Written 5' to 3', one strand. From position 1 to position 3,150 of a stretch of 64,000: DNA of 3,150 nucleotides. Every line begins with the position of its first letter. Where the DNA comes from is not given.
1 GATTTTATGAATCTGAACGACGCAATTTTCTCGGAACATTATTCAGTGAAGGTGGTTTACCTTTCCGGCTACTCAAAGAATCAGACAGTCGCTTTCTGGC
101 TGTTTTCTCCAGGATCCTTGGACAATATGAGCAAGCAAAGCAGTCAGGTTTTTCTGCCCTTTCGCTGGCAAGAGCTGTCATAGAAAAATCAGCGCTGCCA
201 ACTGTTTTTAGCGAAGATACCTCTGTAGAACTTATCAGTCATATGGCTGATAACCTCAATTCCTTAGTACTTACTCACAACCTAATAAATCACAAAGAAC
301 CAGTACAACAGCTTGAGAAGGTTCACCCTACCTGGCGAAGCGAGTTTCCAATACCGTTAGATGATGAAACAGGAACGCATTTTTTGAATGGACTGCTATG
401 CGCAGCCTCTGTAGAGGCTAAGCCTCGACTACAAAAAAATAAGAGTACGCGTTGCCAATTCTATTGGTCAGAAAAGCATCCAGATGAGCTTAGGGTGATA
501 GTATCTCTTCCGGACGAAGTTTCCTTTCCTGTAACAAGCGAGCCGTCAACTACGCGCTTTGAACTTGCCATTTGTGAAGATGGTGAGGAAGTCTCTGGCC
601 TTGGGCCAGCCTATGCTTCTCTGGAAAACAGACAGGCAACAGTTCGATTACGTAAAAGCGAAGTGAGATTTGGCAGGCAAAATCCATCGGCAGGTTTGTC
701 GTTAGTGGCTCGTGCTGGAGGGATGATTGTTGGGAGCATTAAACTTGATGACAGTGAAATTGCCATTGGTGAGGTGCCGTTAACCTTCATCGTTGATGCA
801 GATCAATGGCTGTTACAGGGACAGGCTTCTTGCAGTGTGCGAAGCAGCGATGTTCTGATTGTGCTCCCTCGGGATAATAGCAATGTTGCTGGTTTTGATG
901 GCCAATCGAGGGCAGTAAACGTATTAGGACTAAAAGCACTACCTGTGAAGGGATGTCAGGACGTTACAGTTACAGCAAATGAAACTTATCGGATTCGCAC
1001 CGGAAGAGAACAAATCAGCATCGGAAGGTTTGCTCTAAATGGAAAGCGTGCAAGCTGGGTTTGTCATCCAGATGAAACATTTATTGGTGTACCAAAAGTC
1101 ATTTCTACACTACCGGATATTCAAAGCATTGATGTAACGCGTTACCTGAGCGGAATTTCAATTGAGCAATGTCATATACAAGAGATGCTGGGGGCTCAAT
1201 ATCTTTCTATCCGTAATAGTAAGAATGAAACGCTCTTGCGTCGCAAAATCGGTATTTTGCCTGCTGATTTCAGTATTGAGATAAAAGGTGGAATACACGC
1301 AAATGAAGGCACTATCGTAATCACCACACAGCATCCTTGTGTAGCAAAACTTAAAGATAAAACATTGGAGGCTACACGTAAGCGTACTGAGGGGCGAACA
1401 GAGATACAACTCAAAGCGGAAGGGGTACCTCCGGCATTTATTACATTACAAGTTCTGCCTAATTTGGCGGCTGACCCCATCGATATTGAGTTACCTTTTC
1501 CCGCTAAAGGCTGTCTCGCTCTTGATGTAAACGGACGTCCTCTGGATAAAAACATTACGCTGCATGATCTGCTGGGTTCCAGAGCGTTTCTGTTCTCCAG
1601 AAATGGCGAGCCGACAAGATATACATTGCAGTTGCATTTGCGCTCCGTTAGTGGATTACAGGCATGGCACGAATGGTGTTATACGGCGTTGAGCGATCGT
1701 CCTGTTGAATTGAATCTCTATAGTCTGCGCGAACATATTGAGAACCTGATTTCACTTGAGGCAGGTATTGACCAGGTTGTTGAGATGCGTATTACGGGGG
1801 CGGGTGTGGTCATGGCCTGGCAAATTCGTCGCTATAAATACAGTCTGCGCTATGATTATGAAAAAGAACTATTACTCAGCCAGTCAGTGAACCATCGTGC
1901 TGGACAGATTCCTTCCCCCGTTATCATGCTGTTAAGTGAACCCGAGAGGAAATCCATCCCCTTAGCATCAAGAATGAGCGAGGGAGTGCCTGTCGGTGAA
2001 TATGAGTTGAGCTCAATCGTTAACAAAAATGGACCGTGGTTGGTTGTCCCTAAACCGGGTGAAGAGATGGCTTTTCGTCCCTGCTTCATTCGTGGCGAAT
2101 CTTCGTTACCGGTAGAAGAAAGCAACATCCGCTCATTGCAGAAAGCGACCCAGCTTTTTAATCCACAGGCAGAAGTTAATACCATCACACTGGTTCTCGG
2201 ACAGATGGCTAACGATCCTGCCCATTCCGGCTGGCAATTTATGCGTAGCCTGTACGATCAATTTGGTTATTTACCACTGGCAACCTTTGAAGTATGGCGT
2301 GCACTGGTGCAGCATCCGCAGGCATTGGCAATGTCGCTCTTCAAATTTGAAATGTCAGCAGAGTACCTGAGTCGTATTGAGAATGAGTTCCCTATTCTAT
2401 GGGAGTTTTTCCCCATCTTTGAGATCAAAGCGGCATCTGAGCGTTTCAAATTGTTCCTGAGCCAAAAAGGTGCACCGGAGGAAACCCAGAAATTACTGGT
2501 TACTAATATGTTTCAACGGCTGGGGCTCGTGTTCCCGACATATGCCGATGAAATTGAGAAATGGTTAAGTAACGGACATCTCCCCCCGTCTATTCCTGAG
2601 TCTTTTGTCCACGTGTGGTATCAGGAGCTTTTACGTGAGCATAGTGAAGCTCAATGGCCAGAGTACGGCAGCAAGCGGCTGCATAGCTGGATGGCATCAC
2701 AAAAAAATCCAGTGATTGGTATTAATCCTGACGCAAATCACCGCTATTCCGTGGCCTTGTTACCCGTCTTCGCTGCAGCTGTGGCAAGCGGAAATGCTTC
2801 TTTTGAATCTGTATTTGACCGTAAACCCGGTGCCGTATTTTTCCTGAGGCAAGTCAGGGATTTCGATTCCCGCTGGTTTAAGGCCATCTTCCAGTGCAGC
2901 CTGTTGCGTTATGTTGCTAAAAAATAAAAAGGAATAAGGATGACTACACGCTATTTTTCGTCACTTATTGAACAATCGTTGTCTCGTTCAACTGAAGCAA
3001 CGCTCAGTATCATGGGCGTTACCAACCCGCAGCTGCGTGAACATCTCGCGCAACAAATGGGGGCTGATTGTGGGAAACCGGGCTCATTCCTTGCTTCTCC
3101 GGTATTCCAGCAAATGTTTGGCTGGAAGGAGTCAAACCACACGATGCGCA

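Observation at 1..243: Gene 1 is truncated by the window: ORF-track start at 243 is not the true start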

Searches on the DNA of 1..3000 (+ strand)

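Call 6: search_dna_similar(query=window:1-3000:+, collection=ecoli_genomes, mode=near, max_rows=15)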
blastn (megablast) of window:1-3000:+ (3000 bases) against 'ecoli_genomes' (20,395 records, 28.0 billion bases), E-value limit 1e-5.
Records with a match: 619; places in all: 646; records where one place covers at least 80% of the query: 222.
Genomes with a match: 619 of 5426; with a place that covers at least 80% of the query: 222. Places per genome that has any: lowest 1, median 1, highest 2. On chromosomes: 646 places; on plasmids: 0.
Best place of each record, by identity: >=99% 443; 95-99% 176.
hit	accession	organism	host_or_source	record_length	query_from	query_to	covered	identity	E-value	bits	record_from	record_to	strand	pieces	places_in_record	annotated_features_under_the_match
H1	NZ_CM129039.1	Escherichia coli strain 500111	Homo sapiens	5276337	1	3000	100%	100.0%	0e+0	5558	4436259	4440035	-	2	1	yjiT: protein YjiT | IS1 family transposase | DEAD/DEAH box helicase | STY4851/ECs_5259 family protein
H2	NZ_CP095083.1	Escherichia coli strain EC6868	Homo sapiens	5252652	1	3000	100%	100.0%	0e+0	5556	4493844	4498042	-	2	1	yjiT: protein YjiT | IS5-like element IS5 family transposase | STY4851/ECs_5259 family protein | DEAD/DEAH box helicase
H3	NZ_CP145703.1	Escherichia coli strain S1-CAM-04-C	Homo sapiens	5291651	1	3000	100%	100.0%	0e+0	5556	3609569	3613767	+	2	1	yjiT: protein YjiT | IS5-like element IS5 family transposase | STY4851/ECs_5259 family protein | DEAD/DEAH box helicase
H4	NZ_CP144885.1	Escherichia coli strain TC_EC10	Homo sapiens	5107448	1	3000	100%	100.0%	0e+0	5556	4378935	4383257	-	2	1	yjiT: protein YjiT | IS256-like element IS1414 family transposase | STY4851/ECs_5259 family protein | DEAD/DEAH box helicase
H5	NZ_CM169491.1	Escherichia coli strain EC10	Homo sapiens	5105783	1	3000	100%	100.0%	0e+0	5556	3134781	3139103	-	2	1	yjiT: protein YjiT | IS256-like element IS1414 family transposase | STY4851/ECs_5259 family protein | DEAD/DEAH box helicase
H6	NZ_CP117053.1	Escherichia coli strain MLI106K4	Homo sapiens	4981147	1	3000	100%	100.0%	0e+0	5554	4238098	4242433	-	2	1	STY4851/ECs_5259 family protein | yjiT: protein YjiT | IS3-like element IS2 family transposase | DEAD/DEAH box helicase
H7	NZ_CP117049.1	Escherichia coli strain MLI106K2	Homo sapiens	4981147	1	3000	100%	100.0%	0e+0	5554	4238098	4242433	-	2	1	STY4851/ECs_5259 family protein | yjiT: protein YjiT | IS3-like element IS2 family transposase | DEAD/DEAH box helicase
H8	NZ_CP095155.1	Escherichia coli strain Iso00041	Homo sapiens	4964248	1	3000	100%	100.0%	0e+0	5554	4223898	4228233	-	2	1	STY4851/ECs_5259 family protein | yjiT: protein YjiT | IS3-like element IS2 family transposase | DEAD/DEAH box helicase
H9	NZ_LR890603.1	Escherichia coli strain MSB1_8G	Homo sapiens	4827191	1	3000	100%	100.0%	0e+0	5552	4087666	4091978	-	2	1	yjiT: protein YjiT | IS3 family transposase | STY4851/ECs_5259 family protein | AL1L pseudoknot | DEAD/DEAH box helicase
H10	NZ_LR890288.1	Escherichia coli strain MSB1_1A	Homo sapiens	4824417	1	3000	100%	100.0%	0e+0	5552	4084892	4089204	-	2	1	yjiT: protein YjiT | IS3 family transposase | STY4851/ECs_5259 family protein | AL1L pseudoknot | DEAD/DEAH box helicase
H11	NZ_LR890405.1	Escherichia coli strain MSB1_7C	Homo sapiens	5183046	1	3000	100%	100.0%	0e+0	5547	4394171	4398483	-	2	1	yjiT: protein YjiT | IS3 family transposase | STY4851/ECs_5259 family protein | AL1L pseudoknot | DEAD/DEAH box helicase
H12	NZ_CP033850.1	Escherichia coli strain FDAARGOS_497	Homo sapiens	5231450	1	3000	100%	100.0%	0e+0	5541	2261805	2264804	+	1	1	yjiT: protein YjiT | DEAD/DEAH box helicase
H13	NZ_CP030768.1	Escherichia coli strain 2017C-4173W12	missing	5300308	1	3000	100%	100.0%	0e+0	5541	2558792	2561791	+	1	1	yjiT: protein YjiT | DEAD/DEAH box helicase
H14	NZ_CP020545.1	Escherichia coli strain ZJ3920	Homo sapiens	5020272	1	3000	100%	100.0%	0e+0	5541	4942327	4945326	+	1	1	yjiT: protein YjiT | DEAD/DEAH box helicase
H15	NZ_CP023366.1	Escherichia coli strain 1428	canine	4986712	1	3000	100%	100.0%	0e+0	5541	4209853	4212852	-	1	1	yjiT: protein YjiT | DEAD/DEAH box helicase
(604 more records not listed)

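Call 7: get_annotated_region(hit=H12, flank=6000)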
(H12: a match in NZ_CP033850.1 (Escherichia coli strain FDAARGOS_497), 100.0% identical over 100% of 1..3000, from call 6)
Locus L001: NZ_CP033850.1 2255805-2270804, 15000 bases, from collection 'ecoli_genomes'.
description: Escherichia coli strain FDAARGOS_497 chromosome, complete genome
organism: Escherichia coli strain FDAARGOS_497 (NCBI taxid 562)
replicon: chromosome; assembly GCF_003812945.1
host: Homo sapiens; source: UCC isolate; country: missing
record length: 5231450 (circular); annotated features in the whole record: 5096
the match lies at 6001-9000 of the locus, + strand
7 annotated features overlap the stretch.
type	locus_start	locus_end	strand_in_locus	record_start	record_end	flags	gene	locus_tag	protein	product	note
CDS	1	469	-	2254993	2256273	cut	yjiN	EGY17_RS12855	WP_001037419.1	DUF445 domain-containing protein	-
CDS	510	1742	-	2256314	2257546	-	mdtM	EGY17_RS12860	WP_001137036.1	multidrug efflux MFS transporter MdtM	-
CDS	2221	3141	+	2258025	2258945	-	-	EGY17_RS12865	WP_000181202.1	Rpn family recombination-promoting nuclease/putative transposase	-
CDS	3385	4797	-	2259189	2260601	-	yjiR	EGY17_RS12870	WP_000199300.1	PLP-dependent aminotransferase family protein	-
CDS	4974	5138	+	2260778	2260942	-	yjiS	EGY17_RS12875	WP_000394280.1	DUF1127 domain-containing protein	-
CDS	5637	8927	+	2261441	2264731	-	yjiT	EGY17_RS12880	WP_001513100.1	protein YjiT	-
CDS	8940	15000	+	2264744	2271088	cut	-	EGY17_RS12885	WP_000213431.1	DEAD/DEAH box helicase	-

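Call 8: get_annotated_region(hit=H14, flank=6000)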
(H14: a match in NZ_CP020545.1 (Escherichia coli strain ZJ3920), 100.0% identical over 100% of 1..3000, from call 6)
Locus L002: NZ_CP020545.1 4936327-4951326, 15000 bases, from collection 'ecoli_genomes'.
description: Escherichia coli strain ZJ3920 chromosome, complete genome
organism: Escherichia coli strain ZJ3920 (NCBI taxid 562)
replicon: chromosome; assembly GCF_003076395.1
host: Homo sapiens; source: bile; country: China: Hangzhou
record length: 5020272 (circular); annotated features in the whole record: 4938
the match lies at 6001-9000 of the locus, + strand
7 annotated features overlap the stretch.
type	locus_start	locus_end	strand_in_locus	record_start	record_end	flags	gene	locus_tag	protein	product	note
CDS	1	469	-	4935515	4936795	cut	yjiN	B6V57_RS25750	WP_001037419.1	DUF445 domain-containing protein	-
CDS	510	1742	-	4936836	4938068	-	mdtM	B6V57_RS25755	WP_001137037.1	multidrug efflux MFS transporter MdtM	-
CDS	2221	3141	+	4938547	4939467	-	-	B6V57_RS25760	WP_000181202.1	Rpn family recombination-promoting nuclease/putative transposase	-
CDS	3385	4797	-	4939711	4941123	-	yjiR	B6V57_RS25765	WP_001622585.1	PLP-dependent aminotransferase family protein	-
CDS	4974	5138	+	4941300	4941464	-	yjiS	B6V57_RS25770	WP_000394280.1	DUF1127 domain-containing protein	-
CDS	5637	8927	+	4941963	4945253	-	yjiT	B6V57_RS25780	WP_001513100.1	protein YjiT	-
CDS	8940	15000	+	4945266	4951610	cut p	-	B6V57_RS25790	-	DEAD/DEAH box helicase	internal stop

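Call 29: search_dna_similar(query=L001:5139-6243:+, collection=ecoli_genomes, mode=near, rows=spread, max_rows=25)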
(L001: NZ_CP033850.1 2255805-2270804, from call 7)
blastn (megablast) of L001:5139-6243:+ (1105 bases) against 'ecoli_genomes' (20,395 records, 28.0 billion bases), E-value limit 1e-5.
Records with a match: 631; places in all: 643; records where one place covers at least 80% of the query: 604.
Genomes with a match: 631 of 5426; with a place that covers at least 80% of the query: 604. Places per genome that has any: lowest 1, median 1, highest 2. On chromosomes: 643 places; on plasmids: 0.
Best place of each record, by identity: >=99% 464; 95-99% 166; 90-95% 1.
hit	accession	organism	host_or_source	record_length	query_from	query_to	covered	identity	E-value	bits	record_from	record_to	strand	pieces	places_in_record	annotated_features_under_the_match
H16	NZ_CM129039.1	Escherichia coli strain 500111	Homo sapiens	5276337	1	1105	100%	100.0%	0e+0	2059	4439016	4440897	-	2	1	IS1 family transposase | STY4851/ECs_5259 family protein | yjiT: protein YjiT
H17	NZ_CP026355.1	Escherichia coli strain 3A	not applicable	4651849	1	1105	100%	100.0%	0e+0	2041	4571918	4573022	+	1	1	yjiT: protein YjiT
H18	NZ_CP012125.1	Escherichia coli strain DH1Ec095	missing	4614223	1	1105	100%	100.0%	0e+0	2041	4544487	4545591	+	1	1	yjiT: protein YjiT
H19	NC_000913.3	Escherichia coli str. K-12 substr. MG1655 strain K-12 ...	-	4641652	1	1105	100%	100.0%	0e+0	2041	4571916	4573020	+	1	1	yjiT: putative uncharacterized protein YjiT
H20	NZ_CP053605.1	Escherichia coli strain NEB_Turbo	not applicable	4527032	1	1105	100%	100.0%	0e+0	2041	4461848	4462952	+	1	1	yjiT: protein YjiT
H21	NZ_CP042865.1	Escherichia coli strain ATCC BAA-196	missing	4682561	1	1105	100%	100.0%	0e+0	2041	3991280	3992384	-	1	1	yjiT: protein YjiT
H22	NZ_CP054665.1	Escherichia coli strain IGC_EcoliInv_1.1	Mus musculus (G2 mouse)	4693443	1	1105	100%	100.0%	0e+0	2041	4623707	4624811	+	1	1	yjiT: protein YjiT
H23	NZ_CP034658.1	Escherichia coli strain ATCC 98082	missing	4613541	1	1105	100%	100.0%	0e+0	2041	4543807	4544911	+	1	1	yjiT: protein YjiT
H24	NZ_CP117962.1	Escherichia coli strain JM109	Homo sapiens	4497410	1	1105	100%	100.0%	0e+0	2041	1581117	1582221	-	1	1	yjiT: protein YjiT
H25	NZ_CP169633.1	Escherichia coli strain L-form0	-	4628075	1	1105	100%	100.0%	0e+0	2041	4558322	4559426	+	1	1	yjiT: protein YjiT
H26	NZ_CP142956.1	Escherichia coli strain EC200461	Homo sapiens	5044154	1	1105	100%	100.0%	0e+0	2041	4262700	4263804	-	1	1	yjiT: protein YjiT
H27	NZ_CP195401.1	Escherichia coli strain 20AR0192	Homo sapiens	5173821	1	1105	100%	100.0%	0e+0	2041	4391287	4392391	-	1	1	yjiT: protein YjiT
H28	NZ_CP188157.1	Escherichia coli strain TUM24564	Laboratory developed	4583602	1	1105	100%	100.0%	0e+0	2041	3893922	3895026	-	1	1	yjiT: protein YjiT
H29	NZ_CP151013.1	Escherichia coli strain 19KM1778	Dog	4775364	1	1105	100%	100.0%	0e+0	2041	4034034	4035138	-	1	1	yjiT: protein YjiT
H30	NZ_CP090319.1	Escherichia coli strain EECO1006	Homo sapiens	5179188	1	1105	100%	100.0%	0e+0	2041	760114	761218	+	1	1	yjiT: protein YjiT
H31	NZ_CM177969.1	Escherichia coli strain M24FEP-TDT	laboratory strain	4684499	1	1105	100%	100.0%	0e+0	2041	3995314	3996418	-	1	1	yjiT: protein YjiT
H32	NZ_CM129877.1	Escherichia coli strain PCP06021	seawater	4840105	1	1105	100%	99.7%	0e+0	2025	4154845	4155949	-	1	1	yjiT: protein YjiT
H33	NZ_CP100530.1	Escherichia coli strain LH10-b-1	Gallus gallus domesticus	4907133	2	1105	100%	98.4%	0e+0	1940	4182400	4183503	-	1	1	yjiT: protein YjiT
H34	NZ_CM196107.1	Escherichia coli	urban waste bin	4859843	1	1105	100%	98.0%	0e+0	1919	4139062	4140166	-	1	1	yjiT: protein YjiT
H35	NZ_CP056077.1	Escherichia coli strain MS1170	Gallus gallus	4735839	1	1105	100%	97.7%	0e+0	1895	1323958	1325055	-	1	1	yjiT: protein YjiT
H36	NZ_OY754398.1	Escherichia coli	-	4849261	2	1105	100%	97.8%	0e+0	1906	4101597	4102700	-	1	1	yjiT: protein YjiT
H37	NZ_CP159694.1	Escherichia coli strain Z142-3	hospital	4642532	1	1105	100%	96.8%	0e+0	1845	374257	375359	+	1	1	yjiT: protein YjiT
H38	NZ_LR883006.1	Escherichia coli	-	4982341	1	1105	100%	96.8%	0e+0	1845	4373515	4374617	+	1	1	yjiT: protein YjiT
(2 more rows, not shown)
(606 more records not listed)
